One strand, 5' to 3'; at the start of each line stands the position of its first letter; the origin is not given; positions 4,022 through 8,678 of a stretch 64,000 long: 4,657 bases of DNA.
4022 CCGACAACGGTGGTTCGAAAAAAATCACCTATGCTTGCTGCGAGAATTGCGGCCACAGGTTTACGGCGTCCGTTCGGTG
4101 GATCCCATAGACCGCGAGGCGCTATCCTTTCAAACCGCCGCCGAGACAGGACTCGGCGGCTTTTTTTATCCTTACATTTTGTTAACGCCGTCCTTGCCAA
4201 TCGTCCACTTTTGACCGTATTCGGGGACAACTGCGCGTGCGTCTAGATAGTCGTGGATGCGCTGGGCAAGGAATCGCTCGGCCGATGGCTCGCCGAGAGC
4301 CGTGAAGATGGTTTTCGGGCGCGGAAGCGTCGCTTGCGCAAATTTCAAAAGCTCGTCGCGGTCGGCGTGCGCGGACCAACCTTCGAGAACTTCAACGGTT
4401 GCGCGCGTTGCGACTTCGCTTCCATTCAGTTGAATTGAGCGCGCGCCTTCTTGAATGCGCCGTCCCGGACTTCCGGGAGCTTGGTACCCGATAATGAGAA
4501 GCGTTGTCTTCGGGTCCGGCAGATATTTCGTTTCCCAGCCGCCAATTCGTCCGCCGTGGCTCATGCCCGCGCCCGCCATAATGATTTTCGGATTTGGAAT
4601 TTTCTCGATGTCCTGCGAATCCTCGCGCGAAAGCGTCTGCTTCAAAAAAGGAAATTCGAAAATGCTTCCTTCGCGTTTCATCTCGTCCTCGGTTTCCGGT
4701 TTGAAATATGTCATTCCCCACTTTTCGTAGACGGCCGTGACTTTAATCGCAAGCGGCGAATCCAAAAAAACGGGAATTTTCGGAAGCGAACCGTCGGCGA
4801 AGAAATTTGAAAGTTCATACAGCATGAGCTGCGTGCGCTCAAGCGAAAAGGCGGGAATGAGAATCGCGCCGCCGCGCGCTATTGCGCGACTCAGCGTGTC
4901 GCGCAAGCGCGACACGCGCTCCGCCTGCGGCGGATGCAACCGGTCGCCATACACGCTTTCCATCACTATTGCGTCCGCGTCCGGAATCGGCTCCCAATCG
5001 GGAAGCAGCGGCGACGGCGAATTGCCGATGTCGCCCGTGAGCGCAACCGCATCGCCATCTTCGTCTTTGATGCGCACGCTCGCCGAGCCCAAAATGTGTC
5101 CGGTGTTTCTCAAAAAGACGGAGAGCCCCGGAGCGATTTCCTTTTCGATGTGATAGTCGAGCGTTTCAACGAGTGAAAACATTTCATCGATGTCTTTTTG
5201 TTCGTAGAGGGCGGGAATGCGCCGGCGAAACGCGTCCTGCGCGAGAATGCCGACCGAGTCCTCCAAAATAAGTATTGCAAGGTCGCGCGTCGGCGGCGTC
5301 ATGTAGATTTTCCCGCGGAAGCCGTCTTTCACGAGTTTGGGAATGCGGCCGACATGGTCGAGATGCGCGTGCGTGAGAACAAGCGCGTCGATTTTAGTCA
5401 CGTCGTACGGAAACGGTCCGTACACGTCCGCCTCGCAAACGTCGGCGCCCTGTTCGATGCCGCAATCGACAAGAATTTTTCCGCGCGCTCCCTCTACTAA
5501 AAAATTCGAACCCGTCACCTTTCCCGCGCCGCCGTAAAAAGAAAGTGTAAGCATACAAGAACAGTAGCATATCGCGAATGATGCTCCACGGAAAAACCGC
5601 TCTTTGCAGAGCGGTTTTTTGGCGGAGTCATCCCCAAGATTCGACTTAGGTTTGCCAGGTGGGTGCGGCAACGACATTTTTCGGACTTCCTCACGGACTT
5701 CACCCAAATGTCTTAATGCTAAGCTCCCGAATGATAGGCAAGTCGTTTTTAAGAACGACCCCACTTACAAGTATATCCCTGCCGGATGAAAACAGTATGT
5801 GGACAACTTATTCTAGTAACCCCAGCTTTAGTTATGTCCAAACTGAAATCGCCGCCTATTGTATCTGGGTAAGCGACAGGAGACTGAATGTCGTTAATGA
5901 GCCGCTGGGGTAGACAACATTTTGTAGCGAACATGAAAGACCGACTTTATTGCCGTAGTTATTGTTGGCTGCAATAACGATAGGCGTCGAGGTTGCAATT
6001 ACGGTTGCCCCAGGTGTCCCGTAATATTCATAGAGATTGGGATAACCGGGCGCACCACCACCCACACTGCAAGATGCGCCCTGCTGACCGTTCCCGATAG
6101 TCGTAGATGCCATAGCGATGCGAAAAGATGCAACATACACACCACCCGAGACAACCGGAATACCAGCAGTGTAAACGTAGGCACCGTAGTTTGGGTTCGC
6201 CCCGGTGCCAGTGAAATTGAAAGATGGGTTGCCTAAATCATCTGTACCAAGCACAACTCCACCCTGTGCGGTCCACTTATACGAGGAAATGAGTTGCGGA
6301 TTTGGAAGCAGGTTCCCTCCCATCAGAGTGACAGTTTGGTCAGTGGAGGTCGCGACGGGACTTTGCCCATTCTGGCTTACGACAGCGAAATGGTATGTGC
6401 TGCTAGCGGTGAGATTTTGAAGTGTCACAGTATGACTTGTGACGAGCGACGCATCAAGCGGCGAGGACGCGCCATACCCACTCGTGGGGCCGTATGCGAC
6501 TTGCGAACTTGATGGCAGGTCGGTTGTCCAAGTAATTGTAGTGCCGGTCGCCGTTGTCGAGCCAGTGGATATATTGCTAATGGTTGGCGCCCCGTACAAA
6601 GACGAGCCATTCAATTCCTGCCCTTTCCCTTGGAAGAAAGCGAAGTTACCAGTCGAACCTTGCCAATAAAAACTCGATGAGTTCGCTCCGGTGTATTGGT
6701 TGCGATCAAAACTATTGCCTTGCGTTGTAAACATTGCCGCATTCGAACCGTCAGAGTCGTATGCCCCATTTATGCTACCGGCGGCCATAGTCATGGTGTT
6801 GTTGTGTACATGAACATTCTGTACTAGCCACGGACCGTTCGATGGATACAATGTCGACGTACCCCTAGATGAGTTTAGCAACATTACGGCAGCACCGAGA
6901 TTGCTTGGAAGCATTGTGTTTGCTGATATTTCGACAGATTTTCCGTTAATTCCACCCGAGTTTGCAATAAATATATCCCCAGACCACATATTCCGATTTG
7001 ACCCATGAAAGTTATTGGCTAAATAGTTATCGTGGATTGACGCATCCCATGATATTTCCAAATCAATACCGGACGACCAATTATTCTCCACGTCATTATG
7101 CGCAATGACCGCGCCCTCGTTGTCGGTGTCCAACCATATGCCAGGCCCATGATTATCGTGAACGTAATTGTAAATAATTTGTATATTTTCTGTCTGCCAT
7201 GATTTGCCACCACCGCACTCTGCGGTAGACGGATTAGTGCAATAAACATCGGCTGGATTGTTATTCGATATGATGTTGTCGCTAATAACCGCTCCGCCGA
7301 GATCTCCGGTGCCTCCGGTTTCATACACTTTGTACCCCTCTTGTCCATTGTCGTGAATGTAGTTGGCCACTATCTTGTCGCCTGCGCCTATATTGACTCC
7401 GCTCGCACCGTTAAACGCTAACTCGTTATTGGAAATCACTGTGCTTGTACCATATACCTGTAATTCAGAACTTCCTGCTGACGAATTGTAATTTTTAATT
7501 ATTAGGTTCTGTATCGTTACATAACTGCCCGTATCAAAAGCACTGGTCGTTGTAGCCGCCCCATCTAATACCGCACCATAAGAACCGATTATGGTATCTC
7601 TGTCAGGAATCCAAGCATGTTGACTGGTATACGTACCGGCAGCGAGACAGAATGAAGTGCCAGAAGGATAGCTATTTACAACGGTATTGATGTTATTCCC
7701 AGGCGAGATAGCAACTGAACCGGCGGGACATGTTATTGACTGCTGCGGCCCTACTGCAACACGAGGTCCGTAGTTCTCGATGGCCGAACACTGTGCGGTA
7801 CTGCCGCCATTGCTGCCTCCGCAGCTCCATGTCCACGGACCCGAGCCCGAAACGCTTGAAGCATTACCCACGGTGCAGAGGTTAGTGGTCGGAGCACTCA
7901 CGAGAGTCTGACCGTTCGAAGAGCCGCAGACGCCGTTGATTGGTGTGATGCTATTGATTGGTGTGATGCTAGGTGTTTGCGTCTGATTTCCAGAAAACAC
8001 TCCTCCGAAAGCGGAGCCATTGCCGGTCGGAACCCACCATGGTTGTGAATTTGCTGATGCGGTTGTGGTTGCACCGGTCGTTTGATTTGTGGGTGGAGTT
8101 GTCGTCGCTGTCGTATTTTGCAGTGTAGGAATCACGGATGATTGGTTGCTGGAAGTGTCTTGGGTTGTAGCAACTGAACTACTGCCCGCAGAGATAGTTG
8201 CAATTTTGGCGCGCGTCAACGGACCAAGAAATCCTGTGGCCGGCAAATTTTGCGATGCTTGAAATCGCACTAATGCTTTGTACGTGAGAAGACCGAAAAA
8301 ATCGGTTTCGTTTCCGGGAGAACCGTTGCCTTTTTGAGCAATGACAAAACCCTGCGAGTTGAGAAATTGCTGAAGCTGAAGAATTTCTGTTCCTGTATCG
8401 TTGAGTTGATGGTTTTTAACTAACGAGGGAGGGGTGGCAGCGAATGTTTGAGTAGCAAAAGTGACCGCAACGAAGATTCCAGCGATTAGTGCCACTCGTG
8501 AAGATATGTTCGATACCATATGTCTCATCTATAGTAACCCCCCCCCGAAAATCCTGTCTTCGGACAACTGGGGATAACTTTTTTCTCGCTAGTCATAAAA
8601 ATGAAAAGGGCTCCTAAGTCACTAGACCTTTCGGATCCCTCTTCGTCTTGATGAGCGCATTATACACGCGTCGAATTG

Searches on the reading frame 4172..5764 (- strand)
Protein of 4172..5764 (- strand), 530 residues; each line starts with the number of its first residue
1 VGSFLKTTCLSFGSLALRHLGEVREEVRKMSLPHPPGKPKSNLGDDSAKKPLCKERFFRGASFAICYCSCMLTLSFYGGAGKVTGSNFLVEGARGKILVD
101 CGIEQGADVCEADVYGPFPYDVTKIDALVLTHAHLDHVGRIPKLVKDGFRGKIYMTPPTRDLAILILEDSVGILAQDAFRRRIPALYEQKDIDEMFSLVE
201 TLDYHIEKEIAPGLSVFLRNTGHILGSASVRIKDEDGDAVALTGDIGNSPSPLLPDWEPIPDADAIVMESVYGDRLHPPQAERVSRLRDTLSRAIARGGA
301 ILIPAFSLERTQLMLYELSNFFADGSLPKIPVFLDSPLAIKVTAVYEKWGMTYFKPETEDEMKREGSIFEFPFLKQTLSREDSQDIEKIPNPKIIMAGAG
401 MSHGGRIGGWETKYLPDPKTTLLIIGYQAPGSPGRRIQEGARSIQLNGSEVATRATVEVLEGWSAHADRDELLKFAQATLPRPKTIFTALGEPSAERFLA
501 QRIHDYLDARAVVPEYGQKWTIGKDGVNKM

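Call 5: search_protein_families(library=pfam, proteins=[window:4172-5764:-], max_evalue=0.001)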
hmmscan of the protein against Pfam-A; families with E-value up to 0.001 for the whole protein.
window:4172-5764:- (530 aa): 6 families
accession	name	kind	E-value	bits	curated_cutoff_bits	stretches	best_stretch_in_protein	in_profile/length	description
PF10996.14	Beta-Casp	-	1.2e-26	94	27.7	1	311-437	1-120/120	Beta-Casp domain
PF00753.33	Lactamase_B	-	4.6e-12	46.7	22.7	1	84-304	5-194/196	Metallo-beta-lactamase superfamily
PF16661.11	Lactamase_B_6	-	5.8e-10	39.3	27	1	95-236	7-153/193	Metallo-beta-lactamase superfamily domain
PF07521.17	RMMBL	-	3.5e-09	36.9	21.6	1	452-514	3-63/63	Zn-dependent metallo-hydrolase RNA specificity domain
PF12706.13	Lactamase_B_2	-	5.7e-07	29.8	27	1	97-160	3-67/200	Beta-lactamase superfamily domain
PF23023.1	Anti-Pycsar_Apyc1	-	2.1e-06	27.9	50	1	81-230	16-153/250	Anti-Pycsar protein Apyc1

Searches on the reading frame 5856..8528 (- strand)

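Call 5: search_protein_families(library=pfam, proteins=[window:5856-8528:-], max_evalue=0.001)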
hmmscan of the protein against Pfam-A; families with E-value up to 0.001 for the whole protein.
window:5856-8528:- (890 aa): 4 families
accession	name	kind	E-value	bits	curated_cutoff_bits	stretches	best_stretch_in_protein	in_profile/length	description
PF01471.23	PG_binding_1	-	6.7e-10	39.4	23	1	45-109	1-57/57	Putative peptidoglycan binding domain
PF13229.12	Beta_helix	-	8.3e-07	29.2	25.9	1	357-523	4-155/158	Right handed beta helix region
PF16656.11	Pur_ac_phosph_N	-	5.5e-06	27.3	30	1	652-727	5-90/93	Purple acid Phosphatase, N-terminal domain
PF00041.27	fn3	-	0.00096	19.8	25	0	649-723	4-73/84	Fibronectin type III domain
